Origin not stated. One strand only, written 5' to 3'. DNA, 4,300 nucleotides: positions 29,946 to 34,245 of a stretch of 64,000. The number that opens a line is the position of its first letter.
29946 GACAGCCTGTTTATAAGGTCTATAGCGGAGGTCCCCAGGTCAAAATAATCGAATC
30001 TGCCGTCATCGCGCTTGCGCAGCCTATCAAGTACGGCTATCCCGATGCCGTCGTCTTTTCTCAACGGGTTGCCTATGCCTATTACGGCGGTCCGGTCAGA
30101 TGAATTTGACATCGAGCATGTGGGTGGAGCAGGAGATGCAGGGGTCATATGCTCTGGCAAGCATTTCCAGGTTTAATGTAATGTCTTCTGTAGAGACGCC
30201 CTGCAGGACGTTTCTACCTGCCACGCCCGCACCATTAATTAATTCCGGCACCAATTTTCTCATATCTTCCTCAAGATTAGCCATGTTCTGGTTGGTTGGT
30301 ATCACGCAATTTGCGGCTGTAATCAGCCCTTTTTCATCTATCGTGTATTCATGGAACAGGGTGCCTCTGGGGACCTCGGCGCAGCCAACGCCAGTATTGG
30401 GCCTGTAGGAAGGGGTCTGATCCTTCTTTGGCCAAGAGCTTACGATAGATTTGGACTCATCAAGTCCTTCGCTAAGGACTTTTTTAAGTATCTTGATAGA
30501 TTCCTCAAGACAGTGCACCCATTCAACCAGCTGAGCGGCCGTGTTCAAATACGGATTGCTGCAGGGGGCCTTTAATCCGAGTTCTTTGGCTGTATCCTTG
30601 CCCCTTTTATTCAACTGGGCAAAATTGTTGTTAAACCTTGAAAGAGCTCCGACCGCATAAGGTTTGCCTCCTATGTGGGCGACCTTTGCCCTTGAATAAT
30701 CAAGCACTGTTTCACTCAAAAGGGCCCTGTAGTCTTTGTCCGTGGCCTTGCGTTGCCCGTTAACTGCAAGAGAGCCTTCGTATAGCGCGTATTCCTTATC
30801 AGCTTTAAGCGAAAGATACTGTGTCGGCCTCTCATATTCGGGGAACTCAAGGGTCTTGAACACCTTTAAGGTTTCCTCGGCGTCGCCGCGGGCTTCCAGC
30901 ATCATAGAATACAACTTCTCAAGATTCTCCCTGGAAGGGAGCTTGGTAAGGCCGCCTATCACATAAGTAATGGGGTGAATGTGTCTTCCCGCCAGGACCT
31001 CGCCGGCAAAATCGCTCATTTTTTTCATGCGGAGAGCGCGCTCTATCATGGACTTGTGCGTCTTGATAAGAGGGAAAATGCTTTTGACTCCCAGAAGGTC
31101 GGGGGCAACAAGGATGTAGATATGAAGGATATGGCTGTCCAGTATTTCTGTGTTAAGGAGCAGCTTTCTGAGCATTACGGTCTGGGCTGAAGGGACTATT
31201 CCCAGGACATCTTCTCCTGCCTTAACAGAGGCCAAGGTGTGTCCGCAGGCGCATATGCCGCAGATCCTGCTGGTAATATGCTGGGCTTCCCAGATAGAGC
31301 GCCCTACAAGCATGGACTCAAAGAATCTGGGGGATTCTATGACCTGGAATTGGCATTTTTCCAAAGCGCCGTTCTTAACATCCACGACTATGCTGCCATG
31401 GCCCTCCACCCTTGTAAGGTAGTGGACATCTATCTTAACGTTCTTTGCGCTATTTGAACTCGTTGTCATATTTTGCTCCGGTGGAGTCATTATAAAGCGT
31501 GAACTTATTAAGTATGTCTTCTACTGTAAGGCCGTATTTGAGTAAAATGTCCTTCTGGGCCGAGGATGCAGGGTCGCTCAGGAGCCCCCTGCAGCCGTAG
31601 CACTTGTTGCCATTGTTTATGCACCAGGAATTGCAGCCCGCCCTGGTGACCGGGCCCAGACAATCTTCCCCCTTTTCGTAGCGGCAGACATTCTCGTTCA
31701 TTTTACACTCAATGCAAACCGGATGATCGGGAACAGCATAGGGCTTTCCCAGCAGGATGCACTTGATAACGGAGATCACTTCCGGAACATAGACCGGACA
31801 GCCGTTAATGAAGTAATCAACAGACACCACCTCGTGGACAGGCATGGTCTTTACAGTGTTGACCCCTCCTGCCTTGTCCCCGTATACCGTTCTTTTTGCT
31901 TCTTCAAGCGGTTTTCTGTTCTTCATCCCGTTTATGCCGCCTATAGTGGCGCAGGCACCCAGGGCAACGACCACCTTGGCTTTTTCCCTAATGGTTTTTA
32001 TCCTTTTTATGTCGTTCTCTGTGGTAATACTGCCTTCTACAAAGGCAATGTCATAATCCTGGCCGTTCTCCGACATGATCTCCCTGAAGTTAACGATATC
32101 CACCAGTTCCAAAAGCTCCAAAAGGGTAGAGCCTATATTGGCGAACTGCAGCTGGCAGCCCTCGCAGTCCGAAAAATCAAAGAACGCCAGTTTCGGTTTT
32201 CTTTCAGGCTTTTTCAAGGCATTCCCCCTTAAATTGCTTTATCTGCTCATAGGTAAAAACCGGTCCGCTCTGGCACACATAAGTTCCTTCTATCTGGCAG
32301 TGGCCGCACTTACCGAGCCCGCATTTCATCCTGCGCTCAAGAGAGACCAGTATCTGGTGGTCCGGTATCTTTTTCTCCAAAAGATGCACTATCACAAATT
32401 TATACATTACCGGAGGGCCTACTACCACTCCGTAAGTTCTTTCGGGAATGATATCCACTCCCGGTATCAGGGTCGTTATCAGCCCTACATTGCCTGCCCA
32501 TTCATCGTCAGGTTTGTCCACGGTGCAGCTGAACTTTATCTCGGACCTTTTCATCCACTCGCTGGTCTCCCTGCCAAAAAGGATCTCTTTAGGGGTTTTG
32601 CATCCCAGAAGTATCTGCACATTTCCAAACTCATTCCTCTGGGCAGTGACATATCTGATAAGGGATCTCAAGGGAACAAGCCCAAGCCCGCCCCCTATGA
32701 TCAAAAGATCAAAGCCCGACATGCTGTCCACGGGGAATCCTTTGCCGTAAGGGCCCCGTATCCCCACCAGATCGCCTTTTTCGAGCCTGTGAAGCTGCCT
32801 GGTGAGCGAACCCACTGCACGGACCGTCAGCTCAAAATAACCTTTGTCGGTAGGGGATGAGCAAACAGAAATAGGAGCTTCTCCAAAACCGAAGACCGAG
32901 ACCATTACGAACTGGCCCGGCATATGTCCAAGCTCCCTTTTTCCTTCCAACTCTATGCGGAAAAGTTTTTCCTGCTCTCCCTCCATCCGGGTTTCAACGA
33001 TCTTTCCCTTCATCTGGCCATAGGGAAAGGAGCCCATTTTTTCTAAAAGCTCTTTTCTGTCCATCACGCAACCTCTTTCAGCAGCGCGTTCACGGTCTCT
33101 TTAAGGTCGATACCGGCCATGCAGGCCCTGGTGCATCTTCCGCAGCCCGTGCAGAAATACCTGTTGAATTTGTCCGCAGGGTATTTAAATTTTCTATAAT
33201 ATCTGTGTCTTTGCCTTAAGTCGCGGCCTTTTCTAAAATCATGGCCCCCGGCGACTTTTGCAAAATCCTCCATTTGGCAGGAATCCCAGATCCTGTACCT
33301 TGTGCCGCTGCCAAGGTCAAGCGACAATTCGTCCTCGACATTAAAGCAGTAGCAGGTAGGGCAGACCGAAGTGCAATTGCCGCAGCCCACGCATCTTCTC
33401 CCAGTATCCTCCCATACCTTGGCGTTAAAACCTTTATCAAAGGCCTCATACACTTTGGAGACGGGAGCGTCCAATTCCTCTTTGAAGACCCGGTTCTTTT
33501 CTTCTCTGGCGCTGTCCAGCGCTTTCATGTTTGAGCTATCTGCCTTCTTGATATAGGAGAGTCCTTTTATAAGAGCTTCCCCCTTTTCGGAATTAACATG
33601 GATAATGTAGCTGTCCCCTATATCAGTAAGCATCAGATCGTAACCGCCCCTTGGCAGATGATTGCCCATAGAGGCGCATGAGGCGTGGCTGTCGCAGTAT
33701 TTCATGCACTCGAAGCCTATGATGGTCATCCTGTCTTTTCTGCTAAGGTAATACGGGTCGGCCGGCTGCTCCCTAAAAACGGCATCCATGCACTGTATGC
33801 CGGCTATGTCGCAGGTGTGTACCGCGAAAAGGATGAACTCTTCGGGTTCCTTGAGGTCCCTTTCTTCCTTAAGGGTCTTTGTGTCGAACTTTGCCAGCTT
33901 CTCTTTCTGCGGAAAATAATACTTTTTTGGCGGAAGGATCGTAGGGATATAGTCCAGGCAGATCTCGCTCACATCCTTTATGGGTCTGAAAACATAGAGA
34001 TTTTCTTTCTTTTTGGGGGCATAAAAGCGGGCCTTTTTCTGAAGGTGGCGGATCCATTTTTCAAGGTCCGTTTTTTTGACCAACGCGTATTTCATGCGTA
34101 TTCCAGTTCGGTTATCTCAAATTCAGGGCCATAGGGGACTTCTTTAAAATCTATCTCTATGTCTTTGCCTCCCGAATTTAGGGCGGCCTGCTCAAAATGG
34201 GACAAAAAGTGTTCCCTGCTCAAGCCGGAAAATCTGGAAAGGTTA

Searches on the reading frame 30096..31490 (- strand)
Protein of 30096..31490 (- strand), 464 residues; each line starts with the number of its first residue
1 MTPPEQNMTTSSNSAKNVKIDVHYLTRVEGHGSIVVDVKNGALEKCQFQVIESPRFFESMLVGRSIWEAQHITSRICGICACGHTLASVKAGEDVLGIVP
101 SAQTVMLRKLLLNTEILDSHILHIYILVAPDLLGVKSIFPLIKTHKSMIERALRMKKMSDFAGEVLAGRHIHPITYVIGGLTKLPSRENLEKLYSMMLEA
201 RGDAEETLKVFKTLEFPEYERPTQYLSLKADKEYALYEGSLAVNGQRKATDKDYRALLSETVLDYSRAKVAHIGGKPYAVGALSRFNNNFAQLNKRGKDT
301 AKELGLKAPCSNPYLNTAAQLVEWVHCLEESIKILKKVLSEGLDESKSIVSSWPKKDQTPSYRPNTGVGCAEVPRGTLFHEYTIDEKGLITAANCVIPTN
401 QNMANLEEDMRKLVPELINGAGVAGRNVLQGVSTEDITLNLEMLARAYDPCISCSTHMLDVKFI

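Call 68: search_protein_families(library=pfam, proteins=[window:30096-31490:-], max_evalue=0.00001)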
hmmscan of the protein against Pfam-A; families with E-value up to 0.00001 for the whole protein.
window:30096-31490:- (464 aa): 1 family
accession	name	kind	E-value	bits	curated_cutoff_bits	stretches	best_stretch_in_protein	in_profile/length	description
PF00374.24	NiFeSe_Hases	-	2.6e-34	119.5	25.8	2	55-138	1-84/508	Nickel-dependent hydrogenase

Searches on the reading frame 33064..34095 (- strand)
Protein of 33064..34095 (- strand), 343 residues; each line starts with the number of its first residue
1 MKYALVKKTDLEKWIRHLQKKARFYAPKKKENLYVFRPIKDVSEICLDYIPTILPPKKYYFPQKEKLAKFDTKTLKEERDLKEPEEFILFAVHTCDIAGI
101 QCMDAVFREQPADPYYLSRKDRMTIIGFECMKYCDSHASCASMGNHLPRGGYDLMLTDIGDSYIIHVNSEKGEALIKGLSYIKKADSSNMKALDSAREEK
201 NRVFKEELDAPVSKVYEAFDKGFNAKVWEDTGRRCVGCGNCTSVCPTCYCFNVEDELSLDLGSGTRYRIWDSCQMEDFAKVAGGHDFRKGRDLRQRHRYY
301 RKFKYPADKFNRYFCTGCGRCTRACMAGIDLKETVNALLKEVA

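Call 68: search_protein_families(library=pfam, proteins=[window:33064-34095:-], max_evalue=0.00001)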
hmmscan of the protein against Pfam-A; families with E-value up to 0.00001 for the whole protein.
window:33064-34095:- (343 aa): 5 families
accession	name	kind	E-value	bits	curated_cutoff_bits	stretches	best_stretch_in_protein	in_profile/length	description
PF17179.9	Fer4_22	-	2.7e-31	108.7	27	1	234-329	1-95/95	4Fe-4S dicluster domain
PF13237.11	Fer4_10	-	4.2e-08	33.4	25.5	1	232-325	6-52/53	4Fe-4S dicluster domain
PF12838.12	Fer4_7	-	2e-07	31.8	27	0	226-247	29-50/52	4Fe-4S dicluster domain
PF12797.12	Fer4_2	-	5.8e-07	29.5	24.5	0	234-247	9-22/22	4Fe-4S binding domain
PF13187.11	Fer4_9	-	8.2e-07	29.4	27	0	315-330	2-17/52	4Fe-4S dicluster domain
